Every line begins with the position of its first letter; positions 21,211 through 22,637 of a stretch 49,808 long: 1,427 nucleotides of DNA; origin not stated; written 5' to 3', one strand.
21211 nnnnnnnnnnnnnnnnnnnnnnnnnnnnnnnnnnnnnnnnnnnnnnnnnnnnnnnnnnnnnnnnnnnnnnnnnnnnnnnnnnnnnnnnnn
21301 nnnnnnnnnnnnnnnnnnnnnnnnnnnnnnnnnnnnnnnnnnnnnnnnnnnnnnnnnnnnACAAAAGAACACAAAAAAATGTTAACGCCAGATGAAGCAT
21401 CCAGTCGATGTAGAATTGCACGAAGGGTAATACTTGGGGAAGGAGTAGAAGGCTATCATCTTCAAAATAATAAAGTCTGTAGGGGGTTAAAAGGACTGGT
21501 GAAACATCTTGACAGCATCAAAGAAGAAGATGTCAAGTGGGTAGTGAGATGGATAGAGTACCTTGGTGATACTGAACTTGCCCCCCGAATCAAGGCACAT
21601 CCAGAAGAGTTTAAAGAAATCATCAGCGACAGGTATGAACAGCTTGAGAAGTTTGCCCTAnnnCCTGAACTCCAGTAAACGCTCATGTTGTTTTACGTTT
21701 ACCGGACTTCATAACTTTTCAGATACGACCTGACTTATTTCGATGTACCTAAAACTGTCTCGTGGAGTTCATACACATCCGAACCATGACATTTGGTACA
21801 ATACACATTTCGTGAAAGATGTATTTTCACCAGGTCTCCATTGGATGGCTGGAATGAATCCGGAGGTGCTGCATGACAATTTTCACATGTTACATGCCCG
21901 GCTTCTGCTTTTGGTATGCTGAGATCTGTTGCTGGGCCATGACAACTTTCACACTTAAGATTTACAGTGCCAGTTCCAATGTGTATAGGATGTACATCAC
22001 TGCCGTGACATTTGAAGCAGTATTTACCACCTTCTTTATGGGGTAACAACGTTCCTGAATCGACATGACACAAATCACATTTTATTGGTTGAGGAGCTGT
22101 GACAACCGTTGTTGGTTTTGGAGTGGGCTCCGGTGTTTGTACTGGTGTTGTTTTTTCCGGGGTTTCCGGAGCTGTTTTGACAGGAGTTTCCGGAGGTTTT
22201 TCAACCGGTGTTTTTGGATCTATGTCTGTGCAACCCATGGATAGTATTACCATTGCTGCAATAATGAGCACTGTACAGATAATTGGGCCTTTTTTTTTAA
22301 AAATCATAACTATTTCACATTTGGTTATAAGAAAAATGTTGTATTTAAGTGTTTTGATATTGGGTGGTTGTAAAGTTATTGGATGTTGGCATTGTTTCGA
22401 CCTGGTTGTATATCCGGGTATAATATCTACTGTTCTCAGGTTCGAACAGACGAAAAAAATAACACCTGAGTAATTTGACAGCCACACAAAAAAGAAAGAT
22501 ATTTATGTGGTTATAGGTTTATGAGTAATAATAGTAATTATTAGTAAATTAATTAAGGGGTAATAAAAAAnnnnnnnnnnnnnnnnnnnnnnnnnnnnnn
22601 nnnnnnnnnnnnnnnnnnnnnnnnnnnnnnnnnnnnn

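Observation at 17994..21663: Stressosome-like RsbR-RsbS-RsbT(-kinase2)-RsbX module in an archaeon with a non-canonical RsbU_N-GAF output, adjacent to the cytochrome island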

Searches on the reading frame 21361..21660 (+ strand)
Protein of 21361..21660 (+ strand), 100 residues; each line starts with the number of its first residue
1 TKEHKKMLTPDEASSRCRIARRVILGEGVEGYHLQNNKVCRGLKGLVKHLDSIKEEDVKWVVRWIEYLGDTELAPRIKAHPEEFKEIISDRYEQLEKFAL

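Call 25: search_solved_structures(query=A2, max_evalue=10)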
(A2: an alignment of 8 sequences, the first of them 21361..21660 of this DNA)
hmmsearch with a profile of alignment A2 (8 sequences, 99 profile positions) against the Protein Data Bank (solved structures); distinct sequences matched with E-value up to 10: 0.

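Call 35: search_protein_representatives(alignment_id=A2)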
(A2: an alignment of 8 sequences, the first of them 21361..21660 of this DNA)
Query: 8 sequences, 99 profile positions. Proteins with E-value up to 0.001 (for the whole library): 43; up to 1e-10: 17; up to 1e-30: 1. The best 43 are listed.
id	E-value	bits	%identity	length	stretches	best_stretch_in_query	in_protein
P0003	5.3e-49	180.3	-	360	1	2-99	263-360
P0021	1.0e-14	70.4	-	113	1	18-96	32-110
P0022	1.2e-14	70.1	-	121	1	5-96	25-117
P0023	1.6e-14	69.8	-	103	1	6-98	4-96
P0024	2.6e-13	65.9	-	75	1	29-96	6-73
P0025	4.2e-13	65.2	-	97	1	14-97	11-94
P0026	4.1e-12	62.0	-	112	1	14-97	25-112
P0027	9.3e-12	60.9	-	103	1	9-95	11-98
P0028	1.4e-11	60.3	-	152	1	29-97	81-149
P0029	2.9e-11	59.3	-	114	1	28-95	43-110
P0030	2.9e-11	59.3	-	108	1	19-96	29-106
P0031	3.2e-11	59.2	-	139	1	16-96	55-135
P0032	3.8e-11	58.9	-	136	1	14-97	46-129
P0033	4.0e-11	58.9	-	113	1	19-96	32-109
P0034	5.0e-11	58.6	-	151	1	27-97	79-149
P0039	3.1e-10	56.0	-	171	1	35-98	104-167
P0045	1.2e-09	54.1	-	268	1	14-95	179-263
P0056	3.4e-07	46.3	-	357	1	19-98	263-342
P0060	4.3e-06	42.7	-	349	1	18-97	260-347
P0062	1.7e-05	40.8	-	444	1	27-95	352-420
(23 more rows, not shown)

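Call 37: search_protein_families(library=pfam, proteins=[P0021, P0022, P0023, P0028, P0031, P0039, P0045, P0056, P0060, P0062], max_evalue=1)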
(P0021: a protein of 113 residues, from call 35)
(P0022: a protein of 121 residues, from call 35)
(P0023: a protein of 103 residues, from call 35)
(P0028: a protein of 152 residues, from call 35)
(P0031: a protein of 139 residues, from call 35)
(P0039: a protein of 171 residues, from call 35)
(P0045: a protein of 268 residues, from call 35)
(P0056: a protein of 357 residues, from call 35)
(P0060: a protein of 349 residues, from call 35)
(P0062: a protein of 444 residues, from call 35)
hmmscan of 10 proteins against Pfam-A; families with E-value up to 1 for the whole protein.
P0021 (113 aa): 1 family
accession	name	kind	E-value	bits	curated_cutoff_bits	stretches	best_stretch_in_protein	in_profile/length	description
PF17510.7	GP44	-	0.18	12.5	27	1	2-44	40-82/108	Gene product 44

P0022 (121 aa): 3 families
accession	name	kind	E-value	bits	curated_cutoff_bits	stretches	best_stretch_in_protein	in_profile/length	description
PF06098.16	Radial_spoke_3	-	0.048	13.5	26.4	1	4-77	128-201/229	Radial spoke protein 3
PF20463.3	PDH_C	-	0.073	13.8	22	1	49-97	53-96/102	Prephenate dehydrogenase, dimerization domain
PF07845.16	DUF1636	-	0.089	13.6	31.6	1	41-82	57-99/117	Protein of unknown function (DUF1636)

P0023 (103 aa): 1 family
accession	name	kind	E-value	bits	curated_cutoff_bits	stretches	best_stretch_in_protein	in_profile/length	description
PF14743.12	DNA_ligase_OB_2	-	0.088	13.3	28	1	73-93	32-52/66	DNA ligase OB-like domain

P0028 (152 aa): 0 families

P0031 (139 aa): 2 families
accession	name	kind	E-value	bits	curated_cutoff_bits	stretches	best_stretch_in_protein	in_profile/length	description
PF13524.12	Glyco_trans_1_2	-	0.017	15.5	25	1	53-131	58-134/144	Glycosyl transferase-like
PF20640.2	Rrn6_HB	-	0.23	12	26.4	1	73-127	62-116/192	Rrn6, helical bundle domain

P0039 (171 aa): 2 families
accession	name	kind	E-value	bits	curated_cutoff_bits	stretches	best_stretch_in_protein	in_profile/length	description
PF00534.26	Glycos_transf_1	-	4.4e-05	23.5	26.4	1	7-45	134-172/172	Glycosyl transferases group 1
PF13524.12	Glyco_trans_1_2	-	0.0061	16.9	25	1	16-60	99-143/144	Glycosyl transferase-like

P0045 (268 aa): 3 families
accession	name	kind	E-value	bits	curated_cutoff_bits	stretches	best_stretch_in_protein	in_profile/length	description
PF18477.7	PIN_9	-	7.5e-28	97.5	26.3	1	17-132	1-115/116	PIN like domain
PF01850.27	PIN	-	1.1e-06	29.6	23.6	1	17-118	1-116/120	PIN domain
PF13977.11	TetR_C_6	-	0.0029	18.2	27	1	218-264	16-63/115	BetI-type transcriptional repressor, C-terminal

P0056 (357 aa): 1 family
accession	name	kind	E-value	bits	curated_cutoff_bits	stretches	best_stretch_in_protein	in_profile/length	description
PF00072.30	Response_reg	-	1.4e-21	77.1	30.2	1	4-115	1-109/111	Response regulator receiver domain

P0060 (349 aa): 0 families

P0062 (444 aa): 4 families
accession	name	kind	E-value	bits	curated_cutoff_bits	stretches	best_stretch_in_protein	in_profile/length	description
PF00072.30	Response_reg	-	3.6e-29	101.6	30.2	1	4-115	1-110/111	Response regulator receiver domain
PF23198.2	PDE8A_N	-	2.3e-05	24.8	29.6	1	4-89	13-99/147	PDE8A-like, N-terminal domain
PF20274.4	cREC_REC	-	0.0013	19.8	27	1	5-86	3-77/88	Cyclic-phosphate processing Receiver domain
PF05501.16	DUF755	-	0.54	11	29.1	0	126-176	48-100/122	Domain of unknown function (DUF755)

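Call 44: list_cluster_members(proteins=[P0021, P0022, P0023, P0025, P0028, P0031, P0045, P0056, P0060, P0062])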
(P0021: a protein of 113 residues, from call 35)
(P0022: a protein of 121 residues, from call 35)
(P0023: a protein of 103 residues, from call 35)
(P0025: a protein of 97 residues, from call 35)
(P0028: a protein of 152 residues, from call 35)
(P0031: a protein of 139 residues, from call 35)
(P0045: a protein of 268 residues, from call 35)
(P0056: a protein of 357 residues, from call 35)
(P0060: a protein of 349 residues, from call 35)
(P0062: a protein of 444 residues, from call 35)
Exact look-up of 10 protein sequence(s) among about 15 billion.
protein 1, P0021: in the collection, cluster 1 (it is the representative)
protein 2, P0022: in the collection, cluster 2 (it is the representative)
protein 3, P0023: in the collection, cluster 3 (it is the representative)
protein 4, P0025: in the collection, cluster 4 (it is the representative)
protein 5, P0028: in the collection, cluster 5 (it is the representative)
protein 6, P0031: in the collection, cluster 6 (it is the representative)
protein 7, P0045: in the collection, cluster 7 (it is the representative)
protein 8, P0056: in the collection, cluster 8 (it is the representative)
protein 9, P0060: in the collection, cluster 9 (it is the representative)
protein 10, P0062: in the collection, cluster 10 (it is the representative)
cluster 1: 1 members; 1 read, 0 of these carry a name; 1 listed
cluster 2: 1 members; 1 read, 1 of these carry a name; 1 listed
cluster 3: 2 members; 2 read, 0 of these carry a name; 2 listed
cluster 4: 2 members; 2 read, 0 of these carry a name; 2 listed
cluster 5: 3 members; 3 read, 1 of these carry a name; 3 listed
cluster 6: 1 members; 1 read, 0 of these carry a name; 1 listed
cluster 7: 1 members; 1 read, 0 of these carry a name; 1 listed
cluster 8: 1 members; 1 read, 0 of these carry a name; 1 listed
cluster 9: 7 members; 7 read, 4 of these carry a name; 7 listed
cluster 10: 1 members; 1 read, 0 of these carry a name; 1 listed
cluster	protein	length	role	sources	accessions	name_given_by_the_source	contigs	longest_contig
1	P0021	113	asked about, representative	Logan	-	-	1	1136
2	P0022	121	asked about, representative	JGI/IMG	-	hypothetical protein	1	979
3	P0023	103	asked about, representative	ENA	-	-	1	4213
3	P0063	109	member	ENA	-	-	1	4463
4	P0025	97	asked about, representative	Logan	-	-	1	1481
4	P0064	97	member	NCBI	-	-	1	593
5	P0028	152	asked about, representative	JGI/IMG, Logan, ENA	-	hypothetical protein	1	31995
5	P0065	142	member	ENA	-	-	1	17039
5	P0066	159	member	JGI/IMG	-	-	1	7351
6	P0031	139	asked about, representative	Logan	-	-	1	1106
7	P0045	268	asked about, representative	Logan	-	-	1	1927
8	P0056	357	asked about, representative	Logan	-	-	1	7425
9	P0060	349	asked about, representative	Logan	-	-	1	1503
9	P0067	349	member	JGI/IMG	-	hypothetical protein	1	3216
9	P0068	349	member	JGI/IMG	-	hypothetical protein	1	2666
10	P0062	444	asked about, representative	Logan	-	-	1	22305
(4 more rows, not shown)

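Call 46: predict_structure(alignment_id=A3)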
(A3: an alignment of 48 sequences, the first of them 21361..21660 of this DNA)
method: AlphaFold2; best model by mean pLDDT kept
length: 100 residues; sequences in the alignment: 48
mean_pLDDT: 90.4   pTM: 0.78
mean pLDDT of the five models: 90.4, 89.0, 88.8, 88.7, 87.6
residues with pLDDT >= 90: 73; 70-90: 20; 50-70: 5; < 50: 2
segments of 3 or more residues with pLDDT < 50: none
pLDDT, mean of each block of 10 residues (from residue 1): 65 85 93 91 96 95 96 97 98 88
secondary structure, 60 per line:
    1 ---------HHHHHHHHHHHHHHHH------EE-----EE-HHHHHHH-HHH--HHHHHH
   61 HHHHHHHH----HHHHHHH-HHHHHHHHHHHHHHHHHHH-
elements in order: H10-25 H42-48 H55-68 H73-79 H81-99

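Call 48: find_encoding_contigs(protein=P0062, flank=8000, max_places=2)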
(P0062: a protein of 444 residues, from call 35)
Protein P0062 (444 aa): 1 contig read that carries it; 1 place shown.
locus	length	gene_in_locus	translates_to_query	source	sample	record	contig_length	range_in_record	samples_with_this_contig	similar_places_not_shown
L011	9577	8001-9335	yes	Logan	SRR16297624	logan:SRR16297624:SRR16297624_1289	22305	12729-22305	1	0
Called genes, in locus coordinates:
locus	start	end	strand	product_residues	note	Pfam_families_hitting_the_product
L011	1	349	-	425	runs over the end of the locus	PF00483:NTP_transferase, PF25084:LbH_EIF2B, PF25087:GMPPB_C, PF00132:Hexapep (faint), PF24894:Hexapep_GlmU (weak), PF25087:GMPPB_C (weak)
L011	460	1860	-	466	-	PF01266:DAO (faint), PF01593:Amino_oxidase, PF13450:NAD_binding_8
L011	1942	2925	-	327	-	PF00762:Ferrochelatase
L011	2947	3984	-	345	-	PF01208:URO-D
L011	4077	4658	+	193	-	PF01926:MMR_HSR1, PF02421:FeoB_N, PF03193:RsgA_GTPase (faint)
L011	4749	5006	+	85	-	PF04014:MazE_antitoxin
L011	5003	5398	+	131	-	PF01850:PIN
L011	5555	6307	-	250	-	PF03029:ATP_bind_1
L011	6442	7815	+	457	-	PF00696:AA_kinase, PF13840:ACT_7, PF01842:ACT, PF22468:ACT_9, PF13840:ACT_7, PF22468:ACT_9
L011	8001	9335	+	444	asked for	PF00072:Response_reg, PF23198:PDE8A_N (faint)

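Call 49: find_encoding_contigs(protein=P0028, flank=8000, max_places=2)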
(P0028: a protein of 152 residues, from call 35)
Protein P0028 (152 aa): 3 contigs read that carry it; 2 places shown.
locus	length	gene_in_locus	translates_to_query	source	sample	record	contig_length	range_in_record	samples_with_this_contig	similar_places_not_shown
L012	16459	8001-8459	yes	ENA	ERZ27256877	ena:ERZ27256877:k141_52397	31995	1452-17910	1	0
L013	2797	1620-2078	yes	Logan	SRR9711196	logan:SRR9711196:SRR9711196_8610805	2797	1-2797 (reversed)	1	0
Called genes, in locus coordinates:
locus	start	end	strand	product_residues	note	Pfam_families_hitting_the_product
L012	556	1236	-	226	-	PF01865:PhoU_div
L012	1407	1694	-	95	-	PF10685:KGG (faint)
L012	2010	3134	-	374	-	PF04015:DUF362, PF12797:Fer4_2 (faint), PF00037:Fer4 (weak), PF12837:Fer4_6 (weak), PF12838:Fer4_7 (weak), PF13237:Fer4_10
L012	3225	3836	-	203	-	PF00440:TetR_N, PF21303:TetR_C_39 (weak)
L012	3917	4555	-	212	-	PF13483:Lactamase_B_3, PF12706:Lactamase_B_2 (weak)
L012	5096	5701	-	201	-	PF27313:AF_0136_C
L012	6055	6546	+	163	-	-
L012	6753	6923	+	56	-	-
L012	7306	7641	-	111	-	-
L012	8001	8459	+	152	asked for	-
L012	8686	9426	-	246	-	-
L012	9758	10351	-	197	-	PF27313:AF_0136_C (weak)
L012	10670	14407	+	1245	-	PF05048:NosD, PF13229:Beta_helix, PF05048:NosD, PF13229:Beta_helix, PF05048:NosD, PF13229:Beta_helix, PF00801:PKD, PF18911:PKD_4, +4 more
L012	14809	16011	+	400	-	-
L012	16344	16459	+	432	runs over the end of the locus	PF05977:MFS_3, PF07690:MFS_1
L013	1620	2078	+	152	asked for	-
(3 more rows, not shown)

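Call 50: fold_search(model_id=the predicted structure, library=pdb)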
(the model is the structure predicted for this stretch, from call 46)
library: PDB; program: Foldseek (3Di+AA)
matches with E <= 10: 73; with E <= 0.001: 0
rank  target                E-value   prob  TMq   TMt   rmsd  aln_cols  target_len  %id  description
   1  7sc8_BL               1.7e+00  0.10  0.22  0.08  11.5        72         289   19  Synechocystis PCC 6803 Phycobilisome rod from PBS sample (released 2022-08-31)
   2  3qwt_A                2.0e+00  0.04  0.19  0.08  10.7       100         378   13  The crystal structure of a possible member of GH105 family from Salmonella enterica subsp. enterica serovar Paratyphi  (released 2011-06-15)
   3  4c3e_M                2.3e+00  0.03  0.18  0.13  14.3       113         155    9  HRSV M2-1 mutant S58D S61D, P21 crystal (released 2014-01-22)
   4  4c3e_C                2.3e+00  0.03  0.18  0.12  13.9       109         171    8  HRSV M2-1 mutant S58D S61D, P21 crystal (released 2014-01-22)
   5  9cfs_A                2.6e+00  0.15  0.36  0.42  12.5        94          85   15  Structure of a 150% lengthened variant of the E. coli ROP protein (released 2025-07-02)
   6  4c3e_E                2.6e+00  0.03  0.18  0.14  13.9       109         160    8  HRSV M2-1 mutant S58D S61D, P21 crystal (released 2014-01-22)
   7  4c3e_O                2.6e+00  0.03  0.18  0.13  14.0       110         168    8  HRSV M2-1 mutant S58D S61D, P21 crystal (released 2014-01-22)
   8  6pst_J                2.6e+00  0.02  0.18  0.03  11.9       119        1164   16  Escherichia coli RNA polymerase promoter unwinding intermediate (TRPi1.5b) with TraR and mutant rpsT P2 promoter (released 2020-03-25)
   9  9v7g_X                2.7e+00  0.07  0.20  0.10  10.9        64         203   16  Phycobilisome Rx rod from Gloeobacter violaceus PCC 7421 (released 2025-09-24)
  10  4c3e_J                2.7e+00  0.03  0.18  0.13  13.9       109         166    8  HRSV M2-1 mutant S58D S61D, P21 crystal (released 2014-01-22)
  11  4c3e_D                2.7e+00  0.03  0.18  0.12  13.9       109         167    8  HRSV M2-1 mutant S58D S61D, P21 crystal (released 2014-01-22)
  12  6oul_J                2.7e+00  0.03  0.19  0.03  12.3       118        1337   15  Cryo-EM structure of Escherichia coli RNAP polymerase bound to rpsTP2 promoter DNA (released 2020-02-26)
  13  8to5_b                3.1e+00  0.05  0.17  0.09  11.5        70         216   20  Central rod disk in C1 symmetry of high-resolution phycobilisome quenched by OCP (local refinement) (released 2024-04-17)
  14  4yu5_B                3.3e+00  0.09  0.18  0.03   6.8        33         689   15  Crystal structure of selenomethionine variant of Bacillus anthracis immune inhibitor A2 peptidase zymogen (released 2015-10-28)
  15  4c3e_I                3.5e+00  0.03  0.18  0.13  14.0       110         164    8  HRSV M2-1 mutant S58D S61D, P21 crystal (released 2014-01-22)
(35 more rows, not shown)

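Call 88: search_protein_families(library=pfam, alignment_id=A3, max_evalue=10)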
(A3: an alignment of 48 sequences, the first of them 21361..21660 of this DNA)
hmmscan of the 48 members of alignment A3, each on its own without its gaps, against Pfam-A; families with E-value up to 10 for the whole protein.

A. member 1, window:21361-21660:+ (100 aa): 0 families

B. families by the number of members that match (of 48 scanned): 64 families (the first 25 are shown)
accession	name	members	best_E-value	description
PF08673.15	RsbU_N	7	8e-14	Phosphoserine phosphatase RsbU, N-terminal domain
PF13185.12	GAF_2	7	2.1e-08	GAF domain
PF01590.32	GAF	7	8.5e-08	GAF domain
PF13492.12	GAF_3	7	1.6e-06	GAF domain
PF24762.1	TPR_IF140-IFT172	3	0.041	IF140/IFT172 TPR domain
PF00072.30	Response_reg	2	3.6e-29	Response regulator receiver domain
PF13524.12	Glyco_trans_1_2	2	0.0061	Glycosyl transferase-like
PF10157.14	BORCS6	2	0.033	BLOC-1-related complex sub-unit 6 C-terminal helix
PF00171.27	Aldedh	1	1.2e-28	Aldehyde dehydrogenase family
PF18477.7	PIN_9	1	7.5e-28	PIN like domain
PF14520.12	HHH_5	1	2.3e-14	Helix-hairpin-helix domain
PF10391.15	DNA_pol_lambd_f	1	2e-11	Fingers domain of DNA polymerase lambda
PF00633.29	HHH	1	5.7e-10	Helix-hairpin-helix motif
PF12826.13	HHH_2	1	1e-07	Helix-hairpin-helix motif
PF00575.29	S1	1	1.2e-07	S1 RNA binding domain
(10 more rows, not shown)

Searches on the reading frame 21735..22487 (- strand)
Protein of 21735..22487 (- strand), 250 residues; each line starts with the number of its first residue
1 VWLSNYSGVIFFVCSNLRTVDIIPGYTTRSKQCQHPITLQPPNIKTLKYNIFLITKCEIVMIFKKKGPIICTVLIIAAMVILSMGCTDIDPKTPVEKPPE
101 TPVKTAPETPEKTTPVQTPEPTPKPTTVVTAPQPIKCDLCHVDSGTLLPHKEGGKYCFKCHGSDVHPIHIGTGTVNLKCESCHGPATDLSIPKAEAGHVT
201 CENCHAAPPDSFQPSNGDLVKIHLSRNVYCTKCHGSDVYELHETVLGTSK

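Call 42: search_protein_families(library=pfam, proteins=[window:21735-22487:-], max_evalue=0.001)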
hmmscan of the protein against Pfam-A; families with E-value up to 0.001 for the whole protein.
window:21735-22487:- (250 aa): 2 families
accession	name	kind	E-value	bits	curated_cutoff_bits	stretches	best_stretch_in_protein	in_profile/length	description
PF14522.11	Cytochrome_C7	-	7.2e-06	26.2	24.8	0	168-234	7-66/67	Cytochrome c7 and related cytochrome c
PF14537.11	Cytochrom_c3_2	-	1.6e-05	25.8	25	0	176-235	6-65/79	Cytochrome c3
